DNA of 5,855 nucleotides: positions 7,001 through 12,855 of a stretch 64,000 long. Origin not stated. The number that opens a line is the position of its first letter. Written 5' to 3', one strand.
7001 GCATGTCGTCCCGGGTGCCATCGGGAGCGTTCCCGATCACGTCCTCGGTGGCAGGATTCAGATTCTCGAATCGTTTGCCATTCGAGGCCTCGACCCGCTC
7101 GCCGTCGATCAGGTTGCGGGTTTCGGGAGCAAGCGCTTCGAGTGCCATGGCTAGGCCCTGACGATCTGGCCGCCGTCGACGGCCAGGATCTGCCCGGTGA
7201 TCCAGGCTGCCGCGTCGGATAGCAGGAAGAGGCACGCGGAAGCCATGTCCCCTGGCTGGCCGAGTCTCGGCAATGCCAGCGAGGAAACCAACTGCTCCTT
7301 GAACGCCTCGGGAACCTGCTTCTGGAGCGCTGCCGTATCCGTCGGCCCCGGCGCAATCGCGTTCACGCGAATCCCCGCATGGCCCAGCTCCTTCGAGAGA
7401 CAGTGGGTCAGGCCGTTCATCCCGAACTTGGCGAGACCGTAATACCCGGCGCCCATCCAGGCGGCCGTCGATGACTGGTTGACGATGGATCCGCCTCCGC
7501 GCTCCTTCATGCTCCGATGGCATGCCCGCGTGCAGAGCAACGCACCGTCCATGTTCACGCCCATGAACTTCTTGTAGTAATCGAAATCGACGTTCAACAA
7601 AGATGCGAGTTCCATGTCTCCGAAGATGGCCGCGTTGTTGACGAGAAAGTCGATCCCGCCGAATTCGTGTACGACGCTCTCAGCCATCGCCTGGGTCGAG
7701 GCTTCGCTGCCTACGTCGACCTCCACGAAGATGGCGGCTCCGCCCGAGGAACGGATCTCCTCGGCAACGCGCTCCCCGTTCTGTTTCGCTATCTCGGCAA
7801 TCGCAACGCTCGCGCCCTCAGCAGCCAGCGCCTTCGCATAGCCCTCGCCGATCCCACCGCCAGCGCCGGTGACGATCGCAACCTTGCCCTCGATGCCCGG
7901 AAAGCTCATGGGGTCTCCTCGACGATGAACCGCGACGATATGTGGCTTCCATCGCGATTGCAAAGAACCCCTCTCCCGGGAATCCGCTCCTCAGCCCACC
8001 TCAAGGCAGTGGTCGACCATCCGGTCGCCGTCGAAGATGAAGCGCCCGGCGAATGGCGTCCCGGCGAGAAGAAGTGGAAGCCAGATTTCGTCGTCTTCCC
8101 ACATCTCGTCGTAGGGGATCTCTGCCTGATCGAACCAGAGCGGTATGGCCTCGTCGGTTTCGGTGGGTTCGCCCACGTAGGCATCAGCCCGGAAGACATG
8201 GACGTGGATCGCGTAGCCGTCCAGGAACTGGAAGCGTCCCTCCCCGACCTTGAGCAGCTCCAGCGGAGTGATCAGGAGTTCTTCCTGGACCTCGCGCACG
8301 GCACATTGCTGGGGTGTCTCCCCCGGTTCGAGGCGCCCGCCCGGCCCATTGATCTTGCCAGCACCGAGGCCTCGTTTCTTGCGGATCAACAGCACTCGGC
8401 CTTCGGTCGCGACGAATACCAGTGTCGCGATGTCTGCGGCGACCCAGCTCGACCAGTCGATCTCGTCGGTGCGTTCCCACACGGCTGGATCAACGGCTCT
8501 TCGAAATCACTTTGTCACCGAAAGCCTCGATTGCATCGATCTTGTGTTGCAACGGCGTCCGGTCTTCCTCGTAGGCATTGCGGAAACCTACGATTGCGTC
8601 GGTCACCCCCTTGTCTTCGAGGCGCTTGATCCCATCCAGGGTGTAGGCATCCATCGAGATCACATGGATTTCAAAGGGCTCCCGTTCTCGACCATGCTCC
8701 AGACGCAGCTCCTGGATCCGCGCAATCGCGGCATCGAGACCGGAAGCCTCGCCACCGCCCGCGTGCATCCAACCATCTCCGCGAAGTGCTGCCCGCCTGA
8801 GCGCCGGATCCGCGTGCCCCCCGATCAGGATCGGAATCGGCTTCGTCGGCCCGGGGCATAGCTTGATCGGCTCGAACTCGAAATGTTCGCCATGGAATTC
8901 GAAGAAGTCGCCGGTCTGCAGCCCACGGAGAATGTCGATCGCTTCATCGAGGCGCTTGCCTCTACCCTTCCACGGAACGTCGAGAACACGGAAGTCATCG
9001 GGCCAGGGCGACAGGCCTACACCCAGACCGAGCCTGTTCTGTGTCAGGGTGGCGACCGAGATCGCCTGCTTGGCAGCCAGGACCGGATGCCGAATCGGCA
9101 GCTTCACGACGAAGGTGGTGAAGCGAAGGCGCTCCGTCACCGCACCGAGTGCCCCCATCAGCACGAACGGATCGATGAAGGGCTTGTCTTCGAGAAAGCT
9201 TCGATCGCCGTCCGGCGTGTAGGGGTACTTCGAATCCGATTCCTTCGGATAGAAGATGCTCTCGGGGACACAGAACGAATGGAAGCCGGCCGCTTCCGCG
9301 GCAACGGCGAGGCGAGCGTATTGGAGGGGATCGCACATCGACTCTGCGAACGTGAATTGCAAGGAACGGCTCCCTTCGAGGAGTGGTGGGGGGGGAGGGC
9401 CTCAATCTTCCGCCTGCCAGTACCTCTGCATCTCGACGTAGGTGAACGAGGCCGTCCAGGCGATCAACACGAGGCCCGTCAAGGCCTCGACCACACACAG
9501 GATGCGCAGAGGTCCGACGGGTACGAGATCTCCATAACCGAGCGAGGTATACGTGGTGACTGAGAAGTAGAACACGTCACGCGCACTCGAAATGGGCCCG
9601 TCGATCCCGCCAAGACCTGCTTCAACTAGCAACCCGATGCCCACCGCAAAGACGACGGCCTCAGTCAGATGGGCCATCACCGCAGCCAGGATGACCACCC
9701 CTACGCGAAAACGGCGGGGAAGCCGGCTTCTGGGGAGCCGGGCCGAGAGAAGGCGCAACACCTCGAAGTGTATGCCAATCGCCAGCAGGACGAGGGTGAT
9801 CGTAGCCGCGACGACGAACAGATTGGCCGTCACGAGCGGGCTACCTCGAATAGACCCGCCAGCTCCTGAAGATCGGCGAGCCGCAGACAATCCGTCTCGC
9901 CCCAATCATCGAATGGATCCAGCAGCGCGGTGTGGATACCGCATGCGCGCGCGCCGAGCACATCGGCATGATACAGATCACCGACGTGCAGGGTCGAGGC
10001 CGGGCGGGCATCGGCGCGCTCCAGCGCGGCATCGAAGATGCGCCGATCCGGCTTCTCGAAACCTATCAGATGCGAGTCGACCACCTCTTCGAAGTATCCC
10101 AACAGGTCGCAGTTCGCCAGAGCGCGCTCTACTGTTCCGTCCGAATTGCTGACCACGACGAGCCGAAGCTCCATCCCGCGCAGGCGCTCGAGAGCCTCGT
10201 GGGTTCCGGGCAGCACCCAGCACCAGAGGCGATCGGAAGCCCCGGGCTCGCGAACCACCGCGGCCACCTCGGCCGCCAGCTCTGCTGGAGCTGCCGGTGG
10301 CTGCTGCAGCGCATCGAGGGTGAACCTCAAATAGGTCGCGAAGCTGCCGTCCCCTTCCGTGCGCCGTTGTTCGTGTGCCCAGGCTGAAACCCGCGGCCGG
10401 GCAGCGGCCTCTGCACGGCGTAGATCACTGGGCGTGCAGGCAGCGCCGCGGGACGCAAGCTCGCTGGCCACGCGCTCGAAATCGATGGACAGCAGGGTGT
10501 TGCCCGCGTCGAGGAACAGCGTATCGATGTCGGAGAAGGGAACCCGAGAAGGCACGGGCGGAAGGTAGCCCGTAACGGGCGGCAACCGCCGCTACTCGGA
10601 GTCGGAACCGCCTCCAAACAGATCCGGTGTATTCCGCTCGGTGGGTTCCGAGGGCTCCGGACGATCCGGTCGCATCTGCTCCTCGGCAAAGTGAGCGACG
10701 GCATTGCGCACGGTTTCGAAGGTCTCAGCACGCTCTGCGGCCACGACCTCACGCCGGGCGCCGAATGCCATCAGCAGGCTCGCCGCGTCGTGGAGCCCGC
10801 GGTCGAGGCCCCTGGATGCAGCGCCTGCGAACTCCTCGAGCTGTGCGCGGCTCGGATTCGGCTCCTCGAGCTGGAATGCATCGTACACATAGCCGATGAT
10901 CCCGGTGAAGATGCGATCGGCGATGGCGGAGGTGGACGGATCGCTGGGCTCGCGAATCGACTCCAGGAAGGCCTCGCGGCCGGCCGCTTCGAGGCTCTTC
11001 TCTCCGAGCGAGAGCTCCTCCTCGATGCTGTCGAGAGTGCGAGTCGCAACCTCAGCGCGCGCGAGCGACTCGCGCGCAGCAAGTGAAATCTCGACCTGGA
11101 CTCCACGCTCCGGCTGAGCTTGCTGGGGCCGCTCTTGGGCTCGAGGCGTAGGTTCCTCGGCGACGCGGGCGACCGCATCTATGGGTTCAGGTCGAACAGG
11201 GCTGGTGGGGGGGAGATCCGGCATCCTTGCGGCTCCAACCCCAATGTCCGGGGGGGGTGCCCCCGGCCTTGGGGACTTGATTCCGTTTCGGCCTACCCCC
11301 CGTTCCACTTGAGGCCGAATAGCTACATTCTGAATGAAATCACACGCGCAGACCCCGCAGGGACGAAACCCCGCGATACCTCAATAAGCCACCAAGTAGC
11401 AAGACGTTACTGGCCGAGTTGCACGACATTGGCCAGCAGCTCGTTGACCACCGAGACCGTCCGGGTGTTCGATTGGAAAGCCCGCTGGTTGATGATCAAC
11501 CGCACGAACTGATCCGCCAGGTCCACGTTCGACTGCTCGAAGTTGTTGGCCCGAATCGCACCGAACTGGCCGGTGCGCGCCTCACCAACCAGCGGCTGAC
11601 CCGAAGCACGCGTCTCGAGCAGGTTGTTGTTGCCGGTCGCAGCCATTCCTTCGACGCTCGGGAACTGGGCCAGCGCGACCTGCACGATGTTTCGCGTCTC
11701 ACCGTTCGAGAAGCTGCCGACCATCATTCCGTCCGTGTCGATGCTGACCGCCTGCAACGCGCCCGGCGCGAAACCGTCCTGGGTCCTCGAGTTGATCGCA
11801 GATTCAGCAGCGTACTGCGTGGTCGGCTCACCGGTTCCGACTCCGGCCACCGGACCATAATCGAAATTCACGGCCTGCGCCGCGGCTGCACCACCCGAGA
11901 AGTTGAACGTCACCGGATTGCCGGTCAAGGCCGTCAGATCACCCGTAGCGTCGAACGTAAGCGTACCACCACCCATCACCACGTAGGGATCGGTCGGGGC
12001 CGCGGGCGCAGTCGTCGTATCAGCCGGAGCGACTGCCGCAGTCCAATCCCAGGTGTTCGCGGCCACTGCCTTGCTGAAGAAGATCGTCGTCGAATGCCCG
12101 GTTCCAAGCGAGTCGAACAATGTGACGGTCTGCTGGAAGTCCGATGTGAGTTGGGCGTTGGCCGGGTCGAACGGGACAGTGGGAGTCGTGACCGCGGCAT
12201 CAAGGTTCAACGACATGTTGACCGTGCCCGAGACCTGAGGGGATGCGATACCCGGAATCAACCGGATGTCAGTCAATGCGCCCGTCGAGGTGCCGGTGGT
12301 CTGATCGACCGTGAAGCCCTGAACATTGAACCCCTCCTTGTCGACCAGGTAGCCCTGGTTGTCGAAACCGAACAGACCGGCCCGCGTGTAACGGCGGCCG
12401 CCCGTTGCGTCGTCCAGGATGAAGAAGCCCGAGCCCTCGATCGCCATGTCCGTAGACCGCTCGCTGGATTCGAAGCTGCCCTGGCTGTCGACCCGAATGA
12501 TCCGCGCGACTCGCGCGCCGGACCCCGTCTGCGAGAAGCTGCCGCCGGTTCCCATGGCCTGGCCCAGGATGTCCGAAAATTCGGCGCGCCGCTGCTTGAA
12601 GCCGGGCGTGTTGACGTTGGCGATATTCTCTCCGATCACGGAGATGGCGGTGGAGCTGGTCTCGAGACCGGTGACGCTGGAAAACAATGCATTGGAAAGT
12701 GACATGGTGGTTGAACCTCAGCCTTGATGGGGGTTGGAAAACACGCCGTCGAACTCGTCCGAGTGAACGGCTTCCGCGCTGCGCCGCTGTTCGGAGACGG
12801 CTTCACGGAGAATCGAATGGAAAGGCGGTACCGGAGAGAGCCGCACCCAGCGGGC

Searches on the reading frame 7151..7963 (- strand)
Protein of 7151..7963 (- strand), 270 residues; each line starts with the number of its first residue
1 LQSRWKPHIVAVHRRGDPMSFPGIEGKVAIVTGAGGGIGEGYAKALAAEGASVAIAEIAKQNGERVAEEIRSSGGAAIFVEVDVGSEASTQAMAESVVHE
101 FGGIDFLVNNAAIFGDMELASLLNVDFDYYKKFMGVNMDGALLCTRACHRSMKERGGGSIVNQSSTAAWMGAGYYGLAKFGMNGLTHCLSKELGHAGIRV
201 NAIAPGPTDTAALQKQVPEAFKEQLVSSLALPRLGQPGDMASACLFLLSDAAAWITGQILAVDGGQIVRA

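Call 51: search_protein_families(library=pfam, proteins=[window:7151-7963:-], max_evalue=0.001)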
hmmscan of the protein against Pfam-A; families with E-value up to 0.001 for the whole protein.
window:7151-7963:- (270 aa): 4 families
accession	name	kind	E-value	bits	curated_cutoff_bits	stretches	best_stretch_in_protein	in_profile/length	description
PF13561.12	adh_short_C2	-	1.2e-61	208.8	27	1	33-265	1-234/236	Enoyl-(Acyl carrier protein) reductase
PF00106.31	adh_short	-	7e-49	166.4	26.6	1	27-216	1-190/195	short chain dehydrogenase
PF08659.16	KR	-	1.5e-08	35.2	22.6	1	29-173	3-144/180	KR domain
PF03435.24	Sacchrp_dh_NADP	-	9.5e-05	23.2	25.1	1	31-121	3-86/129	Saccharopine dehydrogenase NADP binding domain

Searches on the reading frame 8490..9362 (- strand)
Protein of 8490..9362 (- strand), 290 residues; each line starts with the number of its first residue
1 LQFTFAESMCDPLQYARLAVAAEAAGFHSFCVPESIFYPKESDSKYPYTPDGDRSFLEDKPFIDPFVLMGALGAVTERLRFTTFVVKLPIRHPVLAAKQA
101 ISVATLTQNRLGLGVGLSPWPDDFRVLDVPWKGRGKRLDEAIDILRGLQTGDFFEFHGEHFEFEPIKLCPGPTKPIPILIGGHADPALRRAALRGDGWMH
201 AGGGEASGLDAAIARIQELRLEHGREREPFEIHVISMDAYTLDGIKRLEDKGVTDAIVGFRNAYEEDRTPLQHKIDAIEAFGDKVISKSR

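Call 51: search_protein_families(library=pfam, proteins=[window:8490-9362:-], max_evalue=0.001)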
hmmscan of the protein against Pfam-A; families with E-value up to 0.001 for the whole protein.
window:8490-9362:- (290 aa): 1 family
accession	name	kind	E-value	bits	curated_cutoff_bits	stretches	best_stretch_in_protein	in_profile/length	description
PF00296.26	Bac_luciferase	-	1.9e-44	152.7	27.9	1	16-234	26-224/314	Luciferase-like monooxygenase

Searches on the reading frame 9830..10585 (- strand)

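Call 51: search_protein_families(library=pfam, proteins=[window:9830-10585:-], max_evalue=0.001)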
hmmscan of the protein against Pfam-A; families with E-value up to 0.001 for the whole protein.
window:9830-10585:- (251 aa): 3 families
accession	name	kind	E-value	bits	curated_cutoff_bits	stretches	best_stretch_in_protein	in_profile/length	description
PF00702.32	Hydrolase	-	8.9e-17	62.5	26.4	1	20-216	1-191/191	haloacid dehalogenase-like hydrolase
PF13419.12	HAD_2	-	1.6e-13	51.6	23.8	1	124-221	80-177/178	Haloacid dehalogenase-like hydrolase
PF13242.12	Hydrolase_like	-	9e-09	35.6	22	1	177-221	3-47/75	HAD-hyrolase-like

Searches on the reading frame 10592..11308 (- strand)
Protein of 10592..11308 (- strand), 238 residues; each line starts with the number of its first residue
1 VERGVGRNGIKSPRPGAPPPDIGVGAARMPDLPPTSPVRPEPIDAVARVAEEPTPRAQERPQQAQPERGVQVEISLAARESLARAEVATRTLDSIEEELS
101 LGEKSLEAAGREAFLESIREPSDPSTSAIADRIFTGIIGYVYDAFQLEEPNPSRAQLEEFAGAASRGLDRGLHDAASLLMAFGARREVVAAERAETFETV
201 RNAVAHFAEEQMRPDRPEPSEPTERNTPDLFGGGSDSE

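Call 51: search_protein_families(library=pfam, proteins=[window:10592-11308:-], max_evalue=0.001)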
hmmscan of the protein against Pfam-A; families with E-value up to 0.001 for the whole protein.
window:10592-11308:- (238 aa): 1 family
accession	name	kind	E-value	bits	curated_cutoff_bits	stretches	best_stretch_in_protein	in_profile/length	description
PF18433.6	DUF5610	-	4.3e-07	30.9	26.4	1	92-206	12-116/117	Domain of unknown function (DUF5610)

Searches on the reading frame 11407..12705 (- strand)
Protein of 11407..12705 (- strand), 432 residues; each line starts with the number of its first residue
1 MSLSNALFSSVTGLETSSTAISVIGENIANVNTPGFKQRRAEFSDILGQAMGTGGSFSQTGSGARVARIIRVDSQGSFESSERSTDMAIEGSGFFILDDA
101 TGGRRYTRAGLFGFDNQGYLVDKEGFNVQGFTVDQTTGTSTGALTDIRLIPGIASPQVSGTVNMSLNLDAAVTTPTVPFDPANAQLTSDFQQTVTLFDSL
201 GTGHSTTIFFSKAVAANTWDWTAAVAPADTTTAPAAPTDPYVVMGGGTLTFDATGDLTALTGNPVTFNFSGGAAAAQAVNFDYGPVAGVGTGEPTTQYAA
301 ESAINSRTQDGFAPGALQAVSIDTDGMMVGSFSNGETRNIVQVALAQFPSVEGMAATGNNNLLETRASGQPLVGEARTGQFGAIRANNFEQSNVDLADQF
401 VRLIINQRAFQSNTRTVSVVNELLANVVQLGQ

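Call 51: search_protein_families(library=pfam, proteins=[window:11407-12705:-], max_evalue=0.001)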
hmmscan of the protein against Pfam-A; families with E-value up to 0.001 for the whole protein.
window:11407-12705:- (432 aa): 4 families
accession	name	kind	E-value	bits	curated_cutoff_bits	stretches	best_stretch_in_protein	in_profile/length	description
PF07559.19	FlgE_D2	-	1.1e-21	78.3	22.7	1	167-312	1-142/142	Flagellar basal body protein FlaE D2 domain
PF22692.1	LlgE_F_G_D1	-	1e-11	45.3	27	1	88-146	1-44/64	Flagellar hook protein FlgE/F/G D1 domain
PF06429.18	Flg_bbr_C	-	4.1e-11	42.7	23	1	389-430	5-46/46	Flagellar basal body rod FlgEFG protein C-terminal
PF00460.25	Flg_bb_rod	-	1.5e-07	31.7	20.7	1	10-37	4-31/31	Flagella basal body rod protein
